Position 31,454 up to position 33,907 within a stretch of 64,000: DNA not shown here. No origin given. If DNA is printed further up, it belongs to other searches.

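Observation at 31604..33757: Glycyl radical enzyme embedded between a GH16 and a leaderless sulfatase, with no activase in 64 kb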

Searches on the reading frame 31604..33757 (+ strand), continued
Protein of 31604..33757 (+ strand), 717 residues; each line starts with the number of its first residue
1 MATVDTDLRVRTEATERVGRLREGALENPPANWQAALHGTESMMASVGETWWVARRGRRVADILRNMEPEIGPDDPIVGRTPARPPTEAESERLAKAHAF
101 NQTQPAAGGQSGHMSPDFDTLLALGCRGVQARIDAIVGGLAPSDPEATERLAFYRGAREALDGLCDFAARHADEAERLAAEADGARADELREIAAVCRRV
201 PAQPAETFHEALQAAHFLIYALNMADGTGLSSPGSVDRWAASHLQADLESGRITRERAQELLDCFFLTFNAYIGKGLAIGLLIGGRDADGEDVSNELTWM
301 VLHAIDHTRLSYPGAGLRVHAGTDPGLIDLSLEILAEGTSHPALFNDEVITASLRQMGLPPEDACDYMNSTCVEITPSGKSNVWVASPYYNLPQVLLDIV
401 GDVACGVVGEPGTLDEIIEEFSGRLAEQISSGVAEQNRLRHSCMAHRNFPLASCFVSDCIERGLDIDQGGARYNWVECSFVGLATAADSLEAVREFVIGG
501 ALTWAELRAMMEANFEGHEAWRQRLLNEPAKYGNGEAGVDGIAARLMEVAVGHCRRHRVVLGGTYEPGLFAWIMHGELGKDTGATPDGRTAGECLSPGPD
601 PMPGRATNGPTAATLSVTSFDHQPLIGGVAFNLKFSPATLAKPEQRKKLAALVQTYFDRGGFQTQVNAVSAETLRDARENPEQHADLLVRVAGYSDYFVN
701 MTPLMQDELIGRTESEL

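Call 34: search_protein_families(library=pfam, alignment_id=A2, max_evalue=0.00001)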
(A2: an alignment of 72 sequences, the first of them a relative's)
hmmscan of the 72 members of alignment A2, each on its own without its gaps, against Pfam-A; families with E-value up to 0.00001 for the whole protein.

A. member 1, L007:4082-5281:+ (400 aa): 2 families
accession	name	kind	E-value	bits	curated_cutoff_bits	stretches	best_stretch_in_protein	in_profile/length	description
PF12698.13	ABC2_membrane_3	-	1.1e-27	97.5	31.6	1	28-388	8-344/347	ABC-2 family transporter protein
PF01061.29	ABC2_membrane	-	2.6e-08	34.1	26.9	1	201-361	44-206/211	ABC-2 type transporter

B. families by the number of members that match (of 72 scanned): 101 families (the first 25 are shown)
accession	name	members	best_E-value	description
PF12833.13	HTH_18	5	3.1e-28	Helix-turn-helix domain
PF00165.29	HTH_AraC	5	6.7e-23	Bacterial regulatory helix-turn-helix proteins, AraC family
PF01208.23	URO-D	3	1.2e-23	Uroporphyrinogen decarboxylase (URO-D)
PF00583.31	Acetyltransf_1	3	1.7e-19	Acetyltransferase (GNAT) family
PF02311.25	AraC_binding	3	3e-15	AraC-like ligand binding domain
PF13508.13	Acetyltransf_7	3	2.9e-14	Acetyltransferase (GNAT) domain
PF13673.13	Acetyltransf_10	3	1.1e-10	Acetyltransferase (GNAT) domain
PF00144.29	Beta-lactamase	2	3.9e-49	Beta-lactamase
PF01614.24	IclR_C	2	4.3e-36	Bacterial transcriptional regulator IclR C-terminal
PF05193.26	Peptidase_M16_C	2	6.7e-25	Peptidase M16 inactive domain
PF09339.16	HTH_IclR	2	7.1e-11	IclR helix-turn-helix domain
PF07883.17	Cupin_2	2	1.4e-10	Cupin domain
PF13237.11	Fer4_10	2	2.4e-09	4Fe-4S dicluster domain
PF13302.13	Acetyltransf_3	2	9.6e-07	Acetyltransferase (GNAT) domain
PF03786.19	UxuA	1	2.7e-146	D-mannonate dehydratase (UxuA)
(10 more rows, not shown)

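Call 50: find_encoding_contigs(protein=P0001, flank=3000, max_places=2)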
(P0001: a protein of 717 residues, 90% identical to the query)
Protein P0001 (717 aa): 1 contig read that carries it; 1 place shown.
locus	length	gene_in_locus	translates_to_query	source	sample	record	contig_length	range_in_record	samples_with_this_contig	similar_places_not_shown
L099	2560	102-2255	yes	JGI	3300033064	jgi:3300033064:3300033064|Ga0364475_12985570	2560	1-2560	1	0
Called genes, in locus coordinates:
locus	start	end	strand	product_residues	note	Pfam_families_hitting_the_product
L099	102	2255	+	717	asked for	PF02901:PFL-like, PF01228:Gly_radical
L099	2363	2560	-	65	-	?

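Call 52: find_homologous_proteins(query=A3, max_evalue=1e-30)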
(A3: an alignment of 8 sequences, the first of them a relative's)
Query A3 (8 sequences) (323 aa, profile of the alignment): 7996 proteins with E <= 1e-30 among 8000 candidates; the best 120 are listed.
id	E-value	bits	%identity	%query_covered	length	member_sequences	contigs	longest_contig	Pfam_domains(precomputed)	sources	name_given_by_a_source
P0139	1.2e-148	512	50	94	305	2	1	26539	PF14697.12,PF04055.28,PF12797.13,PF13353.12,PF12837.13,PF00037.33,PF13484.12,PF12838.13,PF13237.12,PF13183.12,PF13187.12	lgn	-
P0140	2.1e-147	508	57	94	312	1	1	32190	PF04055.28,PF12797.13,PF13353.12,PF12837.13,PF00037.33,PF13484.12,PF12838.13,PF13237.12,PF13183.12,PF13187.12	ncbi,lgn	-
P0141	2.1e-147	508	55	93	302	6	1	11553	PF14697.12,PF04055.28,PF13353.12,PF12837.13,PF00037.33,PF13237.12,PF13183.12,PF13187.12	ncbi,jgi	-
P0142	1.5e-144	499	53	93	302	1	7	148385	PF04055.28,PF13353.12,PF12837.13,PF00037.33,PF12838.13,PF13237.12,PF13183.12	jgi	jgi:pyruvate formate lyase activating enzyme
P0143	2.2e-144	498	56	93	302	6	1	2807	PF14697.12,PF04055.28,PF12797.13,PF13353.12,PF12837.13,PF00037.33,PF13484.12,PF12838.13,PF13237.12,PF13183.12,PF13187.12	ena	-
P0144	3.7e-144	498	56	93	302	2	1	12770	PF04055.28,PF13353.12,PF12837.13,PF00037.33,PF12838.13,PF13237.12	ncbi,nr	ncbi:MAG: glycyl-radical enzyme activating protein [Lentisphaeria bacterium]|nr:glycyl-radical enzym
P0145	4.4e-144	497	53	93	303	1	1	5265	PF14697.12,PF04055.28,PF13353.12,PF12837.13,PF00037.33,PF12838.13,PF13237.12,PF13183.12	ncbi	-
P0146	7.5e-144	497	56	93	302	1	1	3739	PF04055.28,PF13353.12,PF12837.13,PF00037.33,PF12838.13,PF13237.12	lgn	-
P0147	7.6e-144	497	56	93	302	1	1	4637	PF14697.12,PF04055.28,PF13353.12,PF12837.13,PF00037.33,PF12838.13,PF13237.12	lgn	-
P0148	7.9e-144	497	54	93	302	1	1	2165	PF14697.12,PF04055.28,PF13353.12,PF12837.13,PF00037.33,PF12838.13,PF13237.12,PF13183.12,PF13187.12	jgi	jgi:pyruvate formate lyase activating enzyme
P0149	1.0e-143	496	55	93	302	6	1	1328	PF14697.12,PF04055.28,PF12797.13,PF13353.12,PF12837.13,PF00037.33,PF13484.12,PF12838.13,PF13237.12,PF13183.12,PF13187.12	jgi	jgi:glycyl-radical enzyme activating protein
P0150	1.8e-143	495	55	93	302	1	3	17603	PF04055.28,PF13353.12,PF12837.13,PF00037.33,PF12838.13,PF13237.12,PF13183.12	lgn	-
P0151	2.0e-143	495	56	93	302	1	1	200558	PF14697.12,PF04055.28,PF12797.13,PF13353.12,PF12837.13,PF00037.33,PF13484.12,PF12838.13,PF13237.12,PF13183.12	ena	-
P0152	6.7e-143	493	53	92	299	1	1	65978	PF14697.12,PF04055.28,PF12797.13,PF13353.12,PF12837.13,PF00037.33,PF13484.12,PF12838.13,PF13237.12,PF13183.12,PF13187.12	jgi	jgi:pyruvate formate lyase activating enzyme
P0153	2.8e-142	491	56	93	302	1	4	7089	PF04055.28,PF13353.12,PF12837.13,PF00037.33,PF12838.13,PF13237.12,PF13183.12,PF13187.12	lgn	-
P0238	8.1e-134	464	56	95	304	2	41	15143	PF14697.12,PF04055.28,PF12797.13,PF13353.12,PF12837.13,PF00037.33,PF12838.13,PF13183.12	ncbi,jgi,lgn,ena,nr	ncbi:MAG: hypothetical protein AUJ92_00870 [Armatimonadetes bacterium CG2_30_59_28]|nr:glycyl-radica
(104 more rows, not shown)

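Call 54: find_encoding_contigs(protein=P0238, flank=8000, max_places=8)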
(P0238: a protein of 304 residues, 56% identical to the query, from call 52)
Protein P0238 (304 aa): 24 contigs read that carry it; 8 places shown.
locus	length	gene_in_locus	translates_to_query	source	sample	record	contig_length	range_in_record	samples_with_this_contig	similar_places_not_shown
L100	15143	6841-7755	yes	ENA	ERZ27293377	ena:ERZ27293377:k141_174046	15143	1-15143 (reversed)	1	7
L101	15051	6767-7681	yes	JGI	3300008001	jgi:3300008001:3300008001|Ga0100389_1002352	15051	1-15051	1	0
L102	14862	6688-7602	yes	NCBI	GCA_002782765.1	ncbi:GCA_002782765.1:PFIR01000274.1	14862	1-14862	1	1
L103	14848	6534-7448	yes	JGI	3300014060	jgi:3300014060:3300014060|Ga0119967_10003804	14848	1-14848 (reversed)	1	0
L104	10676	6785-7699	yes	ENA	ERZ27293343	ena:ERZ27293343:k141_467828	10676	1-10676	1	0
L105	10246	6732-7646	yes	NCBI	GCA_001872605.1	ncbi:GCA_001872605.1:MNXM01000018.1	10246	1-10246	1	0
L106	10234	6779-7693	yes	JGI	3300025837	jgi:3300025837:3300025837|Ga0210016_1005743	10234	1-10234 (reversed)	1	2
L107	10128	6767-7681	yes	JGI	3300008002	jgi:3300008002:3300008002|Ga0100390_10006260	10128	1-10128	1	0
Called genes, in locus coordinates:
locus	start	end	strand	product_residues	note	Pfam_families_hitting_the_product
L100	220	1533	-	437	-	-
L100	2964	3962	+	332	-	PF01261:AP_endonuc_2, PF03786:UxuA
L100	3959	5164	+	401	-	PF01208:URO-D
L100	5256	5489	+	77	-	PF07963:N_methyl, PF07596:SBP_bac_10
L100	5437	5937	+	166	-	-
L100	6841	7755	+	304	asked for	PF13353:Fer4_12, PF04055:Radical_SAM, PF12797:Fer4_2 (faint), PF00037:Fer4 (faint), PF12837:Fer4_6 (weak), PF12838:Fer4_7 (faint), PF13183:Fer4_8 (faint), PF14697:Fer4_21 (weak)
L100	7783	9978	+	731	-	PF02901:PFL-like, PF01228:Gly_radical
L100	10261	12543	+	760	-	-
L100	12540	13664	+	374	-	PF00730:HhH-GPD, PF00633:HHH (weak), PF00293:NUDIX, PF14815:NUDIX_4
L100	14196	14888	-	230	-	PF06114:Peptidase_M78 (faint)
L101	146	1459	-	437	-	-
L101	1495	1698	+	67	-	-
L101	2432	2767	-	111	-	-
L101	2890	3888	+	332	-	PF01261:AP_endonuc_2, PF03786:UxuA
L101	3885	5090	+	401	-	PF01208:URO-D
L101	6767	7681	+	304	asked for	PF13353:Fer4_12, PF04055:Radical_SAM, PF12797:Fer4_2 (faint), PF00037:Fer4 (faint), PF12837:Fer4_6 (weak), PF12838:Fer4_7 (faint), PF13183:Fer4_8 (faint), PF14697:Fer4_21 (weak)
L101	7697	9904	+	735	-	PF02901:PFL-like, PF01228:Gly_radical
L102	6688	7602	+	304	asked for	PF13353:Fer4_12, PF04055:Radical_SAM, PF12797:Fer4_2 (faint), PF00037:Fer4 (faint), PF12837:Fer4_6 (weak), PF12838:Fer4_7 (faint), PF13183:Fer4_8 (faint), PF14697:Fer4_21 (weak)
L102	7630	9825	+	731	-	PF02901:PFL-like, PF01228:Gly_radical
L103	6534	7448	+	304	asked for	PF13353:Fer4_12, PF04055:Radical_SAM, PF12797:Fer4_2 (faint), PF00037:Fer4 (faint), PF12837:Fer4_6 (weak), PF12838:Fer4_7 (faint), PF13183:Fer4_8 (faint), PF14697:Fer4_21 (weak)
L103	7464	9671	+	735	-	PF02901:PFL-like, PF01228:Gly_radical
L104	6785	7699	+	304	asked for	PF13353:Fer4_12, PF04055:Radical_SAM, PF12797:Fer4_2 (faint), PF00037:Fer4 (faint), PF12837:Fer4_6 (weak), PF12838:Fer4_7 (faint), PF13183:Fer4_8 (faint), PF14697:Fer4_21 (weak)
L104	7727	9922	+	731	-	PF02901:PFL-like, PF01228:Gly_radical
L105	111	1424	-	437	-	-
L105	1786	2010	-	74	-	-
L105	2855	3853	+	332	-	PF01261:AP_endonuc_2, PF03786:UxuA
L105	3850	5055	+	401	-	PF01208:URO-D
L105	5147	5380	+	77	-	PF07963:N_methyl, PF07596:SBP_bac_10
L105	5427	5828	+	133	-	-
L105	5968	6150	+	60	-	PF07963:N_methyl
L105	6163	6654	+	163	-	-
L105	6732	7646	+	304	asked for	PF13353:Fer4_12, PF04055:Radical_SAM, PF12797:Fer4_2 (faint), PF00037:Fer4 (faint), PF12837:Fer4_6 (weak), PF12838:Fer4_7 (faint), PF13183:Fer4_8 (faint), PF14697:Fer4_21 (weak)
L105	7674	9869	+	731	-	PF02901:PFL-like, PF01228:Gly_radical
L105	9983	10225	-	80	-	PF13358:DDE_3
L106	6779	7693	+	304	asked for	PF13353:Fer4_12, PF04055:Radical_SAM, PF12797:Fer4_2 (faint), PF00037:Fer4 (faint), PF12837:Fer4_6 (weak), PF12838:Fer4_7 (faint), PF13183:Fer4_8 (faint), PF14697:Fer4_21 (weak)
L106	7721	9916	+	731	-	PF02901:PFL-like, PF01228:Gly_radical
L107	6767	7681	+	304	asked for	PF13353:Fer4_12, PF04055:Radical_SAM, PF12797:Fer4_2 (faint), PF00037:Fer4 (faint), PF12837:Fer4_6 (weak), PF12838:Fer4_7 (faint), PF13183:Fer4_8 (faint), PF14697:Fer4_21 (weak)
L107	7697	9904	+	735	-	PF02901:PFL-like, PF01228:Gly_radical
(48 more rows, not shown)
